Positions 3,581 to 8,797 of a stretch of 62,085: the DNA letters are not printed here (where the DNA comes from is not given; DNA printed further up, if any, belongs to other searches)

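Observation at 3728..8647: AT-rich single-gene islet encoding a DEDD exonuclease + RecQ core + UvrD-like helicase fusion (1639 aa)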

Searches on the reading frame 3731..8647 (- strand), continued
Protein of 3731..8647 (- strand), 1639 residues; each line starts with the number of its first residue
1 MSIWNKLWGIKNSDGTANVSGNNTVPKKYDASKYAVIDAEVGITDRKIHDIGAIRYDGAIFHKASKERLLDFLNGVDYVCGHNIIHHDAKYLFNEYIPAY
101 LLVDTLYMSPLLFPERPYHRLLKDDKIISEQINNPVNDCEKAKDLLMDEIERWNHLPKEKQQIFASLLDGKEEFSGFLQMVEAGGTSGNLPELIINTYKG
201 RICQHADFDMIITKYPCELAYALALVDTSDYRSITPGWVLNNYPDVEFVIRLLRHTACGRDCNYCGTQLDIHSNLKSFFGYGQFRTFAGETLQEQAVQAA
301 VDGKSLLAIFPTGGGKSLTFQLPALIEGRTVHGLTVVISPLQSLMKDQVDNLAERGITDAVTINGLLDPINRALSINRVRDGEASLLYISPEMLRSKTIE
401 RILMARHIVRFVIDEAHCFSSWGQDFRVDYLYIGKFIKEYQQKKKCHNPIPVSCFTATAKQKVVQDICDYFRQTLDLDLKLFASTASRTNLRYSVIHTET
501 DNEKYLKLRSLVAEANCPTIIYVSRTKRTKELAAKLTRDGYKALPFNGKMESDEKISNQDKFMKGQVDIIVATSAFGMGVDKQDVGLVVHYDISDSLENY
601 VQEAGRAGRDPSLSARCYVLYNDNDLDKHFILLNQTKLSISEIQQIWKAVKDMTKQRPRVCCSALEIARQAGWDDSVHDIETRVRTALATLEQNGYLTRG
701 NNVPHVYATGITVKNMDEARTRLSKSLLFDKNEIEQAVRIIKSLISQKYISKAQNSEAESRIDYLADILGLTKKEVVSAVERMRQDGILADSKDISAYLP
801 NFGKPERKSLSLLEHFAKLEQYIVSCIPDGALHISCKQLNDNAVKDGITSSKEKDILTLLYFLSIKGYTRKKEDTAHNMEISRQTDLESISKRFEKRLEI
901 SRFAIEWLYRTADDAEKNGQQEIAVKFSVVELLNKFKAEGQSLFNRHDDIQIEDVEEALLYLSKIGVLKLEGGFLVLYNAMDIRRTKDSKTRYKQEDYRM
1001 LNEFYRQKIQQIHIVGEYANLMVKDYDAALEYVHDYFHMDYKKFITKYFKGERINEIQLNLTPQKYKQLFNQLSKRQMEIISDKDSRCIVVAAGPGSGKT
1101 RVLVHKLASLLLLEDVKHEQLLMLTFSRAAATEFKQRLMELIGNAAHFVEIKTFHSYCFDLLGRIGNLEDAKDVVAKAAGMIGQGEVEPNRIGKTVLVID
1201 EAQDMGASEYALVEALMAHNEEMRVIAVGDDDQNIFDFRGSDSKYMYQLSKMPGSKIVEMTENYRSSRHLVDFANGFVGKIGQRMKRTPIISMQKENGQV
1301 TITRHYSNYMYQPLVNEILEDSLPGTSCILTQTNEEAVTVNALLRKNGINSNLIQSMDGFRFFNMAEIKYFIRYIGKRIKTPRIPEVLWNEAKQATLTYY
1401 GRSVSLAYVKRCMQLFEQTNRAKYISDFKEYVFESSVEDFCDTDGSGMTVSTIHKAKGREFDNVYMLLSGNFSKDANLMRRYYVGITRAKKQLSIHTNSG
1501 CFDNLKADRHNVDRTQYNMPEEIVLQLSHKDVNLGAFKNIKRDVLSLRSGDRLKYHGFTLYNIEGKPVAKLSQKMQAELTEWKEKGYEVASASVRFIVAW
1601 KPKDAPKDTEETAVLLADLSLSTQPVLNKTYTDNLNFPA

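Call 80: find_encoding_contigs(protein=P0033, flank=8000, max_places=3)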
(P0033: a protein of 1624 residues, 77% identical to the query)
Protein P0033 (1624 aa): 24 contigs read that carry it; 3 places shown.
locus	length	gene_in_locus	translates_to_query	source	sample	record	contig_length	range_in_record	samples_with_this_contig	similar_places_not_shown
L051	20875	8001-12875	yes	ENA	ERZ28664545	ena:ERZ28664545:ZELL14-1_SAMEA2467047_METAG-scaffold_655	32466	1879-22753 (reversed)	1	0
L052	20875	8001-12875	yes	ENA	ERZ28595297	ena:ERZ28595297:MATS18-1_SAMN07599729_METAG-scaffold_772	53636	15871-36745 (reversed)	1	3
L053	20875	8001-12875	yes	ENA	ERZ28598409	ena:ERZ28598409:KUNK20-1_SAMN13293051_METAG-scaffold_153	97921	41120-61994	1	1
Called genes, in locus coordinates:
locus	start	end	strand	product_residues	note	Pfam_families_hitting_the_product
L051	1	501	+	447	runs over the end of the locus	PF14322:SusD-like_3, PF07980:SusD_RagB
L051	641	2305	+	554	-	PF18962:Por_Secre_tail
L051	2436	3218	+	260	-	PF00037:Fer4 (faint), PF12838:Fer4_7 (faint), PF13187:Fer4_9 (weak), PF13484:Fer4_16 (faint)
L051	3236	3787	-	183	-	-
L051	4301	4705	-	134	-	-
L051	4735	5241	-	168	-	PF00258:Flavodoxin_1, PF12641:Flavodoxin_3, PF12724:Flavodoxin_5 (weak)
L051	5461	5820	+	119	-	PF20391:DUF6686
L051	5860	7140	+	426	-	PF03952:Enolase_N, PF00113:Enolase_C, PF13378:MR_MLE_C (weak)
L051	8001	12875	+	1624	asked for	PF00270:DEAD, PF00271:Helicase_C, PF00580:UvrD-helicase, PF13245:AAA_19, PF13604:AAA_30, PF00580:UvrD-helicase, PF13361:UvrD_C, PF13538:UvrD_C_2, +3 more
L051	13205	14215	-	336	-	PF13280:WYL, PF25583:WCX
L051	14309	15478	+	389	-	PF01139:RtcB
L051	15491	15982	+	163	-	PF10127:RlaP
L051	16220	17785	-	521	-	PF13084:DUF3943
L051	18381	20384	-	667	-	PF00012:HSP70, PF06723:MreB_Mbl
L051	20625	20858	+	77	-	-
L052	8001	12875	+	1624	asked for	PF00270:DEAD, PF00271:Helicase_C, PF00580:UvrD-helicase, PF13245:AAA_19, PF13604:AAA_30, PF00580:UvrD-helicase, PF13361:UvrD_C, PF13538:UvrD_C_2, +3 more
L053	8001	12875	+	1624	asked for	PF00270:DEAD, PF00271:Helicase_C, PF00580:UvrD-helicase, PF13245:AAA_19, PF13604:AAA_30, PF00580:UvrD-helicase, PF13361:UvrD_C, PF13538:UvrD_C_2, +3 more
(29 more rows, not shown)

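Call 81: find_encoding_contigs(protein=P0346, flank=8000, max_places=2)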
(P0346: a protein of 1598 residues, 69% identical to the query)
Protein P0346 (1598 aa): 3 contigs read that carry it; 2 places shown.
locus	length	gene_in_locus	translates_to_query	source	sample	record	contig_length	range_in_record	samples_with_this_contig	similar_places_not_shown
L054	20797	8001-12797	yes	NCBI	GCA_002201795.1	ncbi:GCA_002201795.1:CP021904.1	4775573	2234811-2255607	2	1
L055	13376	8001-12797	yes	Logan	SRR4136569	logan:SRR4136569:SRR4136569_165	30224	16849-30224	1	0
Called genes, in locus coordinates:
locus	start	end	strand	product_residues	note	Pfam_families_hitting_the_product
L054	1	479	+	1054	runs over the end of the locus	PF00989:PAS (weak), PF08448:PAS_4 (weak), PF13426:PAS_9, PF13188:PAS_8 (weak), PF13426:PAS_9 (weak), PF00512:HisKA, PF02518:HATPase_c, PF00072:Response_reg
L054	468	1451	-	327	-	-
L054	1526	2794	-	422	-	PF02844:GARS_N, PF01071:GARS_A, PF02655:ATP-grasp_3 (weak), PF02843:GARS_C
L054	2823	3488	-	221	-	PF01522:Polysacc_deac_1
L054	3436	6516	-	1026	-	PF11028:TMEM260_N, PF28497:DUF8416, PF28495:TMEM260_2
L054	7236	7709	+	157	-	-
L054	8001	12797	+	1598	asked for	PF00270:DEAD, PF04851:ResIII (weak), PF00271:Helicase_C, PF00580:UvrD-helicase, PF13245:AAA_19, PF00580:UvrD-helicase, PF13361:UvrD_C, PF13538:UvrD_C_2, +4 more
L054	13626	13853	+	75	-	PF09720:Unstab_antitox (weak)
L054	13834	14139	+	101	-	PF05016:ParE_toxin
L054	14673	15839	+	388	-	PF22660:RS_preATP-grasp-like, PF02222:ATP-grasp, PF07478:Dala_Dala_lig_C, PF17769:PurK_C, PF21244:PurT_C (weak)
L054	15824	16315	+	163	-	PF00731:AIRC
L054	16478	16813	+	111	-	PF01022:HTH_5, PF12802:MarR_2 (weak), PF12840:HTH_20, PF13412:HTH_24 (weak), PF08279:HTH_11 (weak)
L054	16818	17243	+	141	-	PF01451:LMWPc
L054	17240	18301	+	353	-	PF13593:SBF_like, PF01758:SBF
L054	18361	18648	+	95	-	-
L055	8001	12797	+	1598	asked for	PF00270:DEAD, PF04851:ResIII (weak), PF00271:Helicase_C, PF00580:UvrD-helicase, PF13245:AAA_19, PF00580:UvrD-helicase, PF13361:UvrD_C, PF13538:UvrD_C_2, +4 more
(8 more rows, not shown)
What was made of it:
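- ParE toxin-antitoxin (call 81)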
